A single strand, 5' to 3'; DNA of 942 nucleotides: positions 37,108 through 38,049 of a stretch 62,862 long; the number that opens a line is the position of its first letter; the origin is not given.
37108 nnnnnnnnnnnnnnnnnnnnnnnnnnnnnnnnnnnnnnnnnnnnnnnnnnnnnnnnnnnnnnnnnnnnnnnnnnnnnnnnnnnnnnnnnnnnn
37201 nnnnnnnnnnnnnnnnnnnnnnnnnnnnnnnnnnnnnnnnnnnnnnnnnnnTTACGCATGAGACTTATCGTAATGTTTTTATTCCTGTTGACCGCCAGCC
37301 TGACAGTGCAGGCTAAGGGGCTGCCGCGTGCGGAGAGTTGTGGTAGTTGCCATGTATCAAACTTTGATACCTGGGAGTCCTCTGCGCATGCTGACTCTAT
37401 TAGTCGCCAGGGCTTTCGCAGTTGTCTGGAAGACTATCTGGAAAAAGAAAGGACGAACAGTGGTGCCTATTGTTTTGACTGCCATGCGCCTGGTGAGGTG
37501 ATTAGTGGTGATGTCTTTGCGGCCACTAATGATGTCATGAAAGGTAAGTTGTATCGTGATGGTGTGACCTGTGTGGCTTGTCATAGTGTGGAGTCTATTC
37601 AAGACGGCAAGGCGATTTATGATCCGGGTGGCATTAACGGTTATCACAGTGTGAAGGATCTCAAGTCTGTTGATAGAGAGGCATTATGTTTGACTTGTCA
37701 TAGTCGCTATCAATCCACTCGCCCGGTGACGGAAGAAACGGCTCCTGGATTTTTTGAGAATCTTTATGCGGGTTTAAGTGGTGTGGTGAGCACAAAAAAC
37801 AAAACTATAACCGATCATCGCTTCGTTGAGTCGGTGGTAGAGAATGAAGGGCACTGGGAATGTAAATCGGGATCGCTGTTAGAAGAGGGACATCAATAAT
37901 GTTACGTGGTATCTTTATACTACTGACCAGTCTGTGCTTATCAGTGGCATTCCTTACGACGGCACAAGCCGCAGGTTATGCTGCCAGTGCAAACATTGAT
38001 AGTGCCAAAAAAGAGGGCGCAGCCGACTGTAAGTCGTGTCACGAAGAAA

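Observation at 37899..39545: Single polypeptide combining seven c-haems with an FdnI/HyaC-type dihaem cytochrome b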

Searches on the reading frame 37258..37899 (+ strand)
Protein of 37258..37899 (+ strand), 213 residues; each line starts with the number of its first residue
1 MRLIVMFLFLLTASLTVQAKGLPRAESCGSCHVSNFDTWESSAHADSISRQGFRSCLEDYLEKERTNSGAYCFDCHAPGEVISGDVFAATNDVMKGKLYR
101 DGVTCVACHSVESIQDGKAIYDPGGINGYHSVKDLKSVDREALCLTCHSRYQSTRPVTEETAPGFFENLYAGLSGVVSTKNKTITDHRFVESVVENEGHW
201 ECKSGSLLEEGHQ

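Call 3: search_protein_families(library=pfam, proteins=[window:37258-37899:+], max_evalue=0.1)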
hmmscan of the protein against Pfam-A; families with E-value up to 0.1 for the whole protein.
window:37258-37899:+ (213 aa): 11 families
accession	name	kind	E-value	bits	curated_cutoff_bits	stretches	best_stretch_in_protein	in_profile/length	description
PF13435.11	Cytochrome_C554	-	4.8e-10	40.7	20.8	1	28-110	2-84/84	Cytochrome c554 and c-prime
PF22113.1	Mtrc-MtrF_II-IV_dom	-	7.1e-07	29.4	30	2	23-81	118-168/176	Outer membrane cytochrome MtrC/MtrF-like, domains II/IV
PF09699.15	Paired_CXXCH_1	-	2.5e-06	27.5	20.6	0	140-150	28-38/41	Doubled CXXCH motif (Paired_CXXCH_1)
PF14522.11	Cytochrome_C7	-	5.5e-06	26.5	24.8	1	65-148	8-66/67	Cytochrome c7 and related cytochrome c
PF14537.11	Cytochrom_c3_2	-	4.6e-05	24.2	25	1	27-111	8-66/79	Cytochrome c3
PF03264.19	Cytochrom_NNT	-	0.0017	18.6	24.1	0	20-81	31-77/174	NapC/NirT cytochrome c family, N-terminal region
PF03892.19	NapB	-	0.0037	17.8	25.1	0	102-159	64-122/127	Nitrate reductase cytochrome c-type subunit (NapB)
PF13447.11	Multi-haem_cyto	-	0.009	15.7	21.9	0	22-43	25-46/269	Seven times multi-haem cytochrome CxxCH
PF02335.20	Cytochrom_C552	-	0.016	14.6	24.1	0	67-111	242-284/438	Cytochrome c552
PF02085.21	Cytochrom_CIII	-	0.025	15.4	22.9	0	101-160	45-94/101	Class III cytochrome C family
PF22678.1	Cytochrom_c_NrfB-like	-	0.026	15.4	27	0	28-116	1-72/89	Cytochrome c-type protein NrfB-like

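Call 4: search_protein_families(library=ncbifam, proteins=[window:37258-37899:+], max_evalue=0.1)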
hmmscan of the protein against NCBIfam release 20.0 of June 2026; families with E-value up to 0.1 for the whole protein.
window:37258-37899:+ (213 aa): 13 families
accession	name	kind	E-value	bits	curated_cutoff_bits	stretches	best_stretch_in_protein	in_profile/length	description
NF041198.1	UshA_like_PCGU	equivalog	4.9e-07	28.7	275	1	25-153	408-513/519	UshA-like (seleno)protein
TIGR03153.1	cytochr_NrfH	equivalog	1.3e-05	25.3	134.2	1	5-91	9-74/138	cytochrome c nitrite reductase small subunit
NF041028.1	decahem_GSU2203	exception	0.0002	20.7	325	1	25-153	67-160/317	GSU2203 family decaheme c-type cytochrome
NF040886.1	cyt_C_like_Sec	equivalog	0.0002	20.1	250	1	26-160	46-227/423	multiheme c-type cytochrome (seleno)protein ExtKL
TIGR03508.1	decahem_SO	subfamily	0.00042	19.9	192.2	1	25-150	70-176/258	DmsE family decaheme c-type cytochrome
NF008659.0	PRK11659.1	equivalog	0.00077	19.2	184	1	62-149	39-118/188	cytochrome c nitrite reductase pentaheme subunit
TIGR01905.1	paired_CXXCH_1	subfamily_domain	0.0021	17.9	25.2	0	139-150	27-38/41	doubled CXXCH domain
TIGR03146.1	cyt_nit_nrfB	equivalog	0.0035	17.6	166.6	0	103-151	12-50/145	cytochrome c nitrite reductase pentaheme subunit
NF052246.1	SorB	equivalog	0.0053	16.8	93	0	104-115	27-38/80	SorB family sulfite dehydrogenase c-type cytochrome subunit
NF043010.1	Cyt554_Nsmonas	equivalog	0.0063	15.9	400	1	3-110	9-116/238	cytochrome c-550 CycA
NF045713.1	CxxCH_16_HmcA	equivalog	0.021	13.4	400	0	72-156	321-394/541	sulfate respiration complex hexadecaheme cytochrome HmcA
NF041895.1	choice_anch_V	domain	0.039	14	42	0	83-111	6-32/150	choice-of-anchor V domain-containing protein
TIGR04257.1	nanowire_3heme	domain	0.074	13.2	40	0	18-34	44-60/75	c(7)-type cytochrome triheme domain-containing protein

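Call 24: search_solved_structures(query=window:37258-37896:+, max_evalue=1, show_alignments=1)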
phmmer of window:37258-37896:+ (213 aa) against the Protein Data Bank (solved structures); distinct sequences matched with E-value up to 1: 14.
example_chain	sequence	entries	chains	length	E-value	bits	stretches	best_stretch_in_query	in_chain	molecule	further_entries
9l08_A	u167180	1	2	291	1.9e-05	27.7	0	19-45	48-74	Covalently Connected Cytochrome c555 trimer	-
5ze8_A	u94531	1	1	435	0.0019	21.1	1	25-116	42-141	cytochrome c552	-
9m0u_A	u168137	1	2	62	0.0087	19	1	61-86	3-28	Zinc finger MYND domain-containing protein 11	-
8bcx_A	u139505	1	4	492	0.014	18.3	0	67-111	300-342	Nitrite reductase (cytochrome; ammonia-forming)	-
4rkm_A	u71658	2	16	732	0.027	17.4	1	24-52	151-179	MccA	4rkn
9h19_C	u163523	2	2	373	0.031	17.2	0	101-163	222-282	Photosynthetic reaction center cytochrome c subunit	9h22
8xu6_A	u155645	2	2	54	0.12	15.2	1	70-86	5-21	Zinc finger MYND domain-containing protein 11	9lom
8wdu_C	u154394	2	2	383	0.16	14.8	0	86-124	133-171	Photosynthetic reaction center cytochrome c subunit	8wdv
6oor_H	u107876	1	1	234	0.6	13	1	66-130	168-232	Antibody 1B1 Heavy chain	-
1eys_C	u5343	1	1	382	0.63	12.9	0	87-124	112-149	PHOTOSYNTHETIC REACTION CENTER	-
9wt9_A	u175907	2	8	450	0.69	12.8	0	24-52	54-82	Cytochrome c,Multiheme cytochrome c selenoprotein mutant (MccSep U325A) | Cytochrome c,Multiheme cytochrome c selenoprotein (MccSep)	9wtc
9wt8_A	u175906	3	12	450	0.69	12.8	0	24-52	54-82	Cytochrome c,Multiheme cytochrome c selenoprotein (MccSep)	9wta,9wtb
7c52_C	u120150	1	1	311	0.75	12.6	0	87-124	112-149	Photosynthetic reaction center cytochrome c subunit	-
5b5m_C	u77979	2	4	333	0.99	12.3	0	87-124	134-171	Photosynthetic reaction center cytochrome c subunit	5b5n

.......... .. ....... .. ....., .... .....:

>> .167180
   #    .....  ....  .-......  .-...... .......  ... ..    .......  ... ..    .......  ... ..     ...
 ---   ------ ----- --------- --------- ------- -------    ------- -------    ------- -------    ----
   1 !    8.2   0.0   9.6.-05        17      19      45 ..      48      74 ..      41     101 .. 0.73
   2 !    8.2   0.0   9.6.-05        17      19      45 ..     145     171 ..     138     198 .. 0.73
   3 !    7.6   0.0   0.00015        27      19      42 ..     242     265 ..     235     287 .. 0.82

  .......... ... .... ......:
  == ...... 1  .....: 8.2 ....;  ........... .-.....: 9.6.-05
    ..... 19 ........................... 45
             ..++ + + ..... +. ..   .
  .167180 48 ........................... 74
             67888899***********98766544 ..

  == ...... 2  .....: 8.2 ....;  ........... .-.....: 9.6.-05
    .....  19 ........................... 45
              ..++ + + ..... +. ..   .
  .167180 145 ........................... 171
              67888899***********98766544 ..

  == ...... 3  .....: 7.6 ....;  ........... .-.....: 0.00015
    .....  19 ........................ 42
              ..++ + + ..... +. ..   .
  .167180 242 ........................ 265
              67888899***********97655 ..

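Call 75: find_homologous_proteins(query=window:37258-37896:+, max_evalue=0.001)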
Query window:37258-37896:+ (213 aa): 12 proteins with E <= 0.001 among 178 candidates.
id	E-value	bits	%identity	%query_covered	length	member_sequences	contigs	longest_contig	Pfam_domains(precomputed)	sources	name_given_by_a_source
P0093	2.7e-139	480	100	98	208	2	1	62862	PF09699.16,PF13435.12,PF14522.12,PF22113.2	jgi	-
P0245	4.3e-115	401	81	100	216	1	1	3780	PF14537.12,PF13435.12,PF22113.2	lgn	-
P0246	3.3e-107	375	74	100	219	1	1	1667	PF14537.12,PF13435.12,PF22113.2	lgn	-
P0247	7.5e-102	357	71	100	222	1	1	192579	PF13435.12,PF22113.2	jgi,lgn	jgi:hypothetical protein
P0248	5.0e-97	342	71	97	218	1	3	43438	PF13435.12,PF22113.2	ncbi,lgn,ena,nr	ncbi:MAG TPA: hypothetical protein ENI80_00620 [Acidiferrobacteraceae bacterium]|nr:hypothetical pro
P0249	1.2e-96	340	70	97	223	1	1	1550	PF14537.12,PF13435.12,PF22113.2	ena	-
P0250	8.8e-93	328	71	92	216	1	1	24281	PF13435.12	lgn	-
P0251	9.9e-91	321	68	95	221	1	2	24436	PF14537.12,PF13435.12,PF22113.2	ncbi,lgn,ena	-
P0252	4.9e-90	319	63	97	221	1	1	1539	PF14537.12,PF13435.12,PF22113.2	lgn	-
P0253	4.7e-87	309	65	97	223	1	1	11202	PF14537.12,PF13435.12,PF22113.2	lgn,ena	-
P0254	2.2e-84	300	65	97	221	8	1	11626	PF13435.12,PF22113.2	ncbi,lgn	-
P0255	3.2e-50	189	49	91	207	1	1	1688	PF13435.12,PF14522.12,PF22113.2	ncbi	-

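Call 84: predict_structure(alignment_id=A5)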
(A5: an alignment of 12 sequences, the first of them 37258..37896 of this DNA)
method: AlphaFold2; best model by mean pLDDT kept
length: 213 residues; sequences in the alignment: 12
mean_pLDDT: 37.4   pTM: 0.38
mean pLDDT of the five models: 37.4, 34.4, 34.0, 33.4, 33.4
residues with pLDDT >= 90: 0; 70-90: 0; 50-70: 48; < 50: 165
segments of 3 or more residues with pLDDT < 50: 12-38, 65-137, 152-213
pLDDT, mean of each block of 10 residues (from residue 1): 59 38 35 48 53 59 44 27 23 26 28 30 28 41 53 37 40 36 27 29 31 24
secondary structure, 60 per line:
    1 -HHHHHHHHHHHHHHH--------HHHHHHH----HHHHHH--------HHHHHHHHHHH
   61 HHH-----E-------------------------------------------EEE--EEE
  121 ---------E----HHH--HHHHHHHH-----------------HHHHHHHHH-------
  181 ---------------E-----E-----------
elements in order: H2-16 H25-31 H36-41 H50-63 E113-115 E118-120 H140-147 H165-173
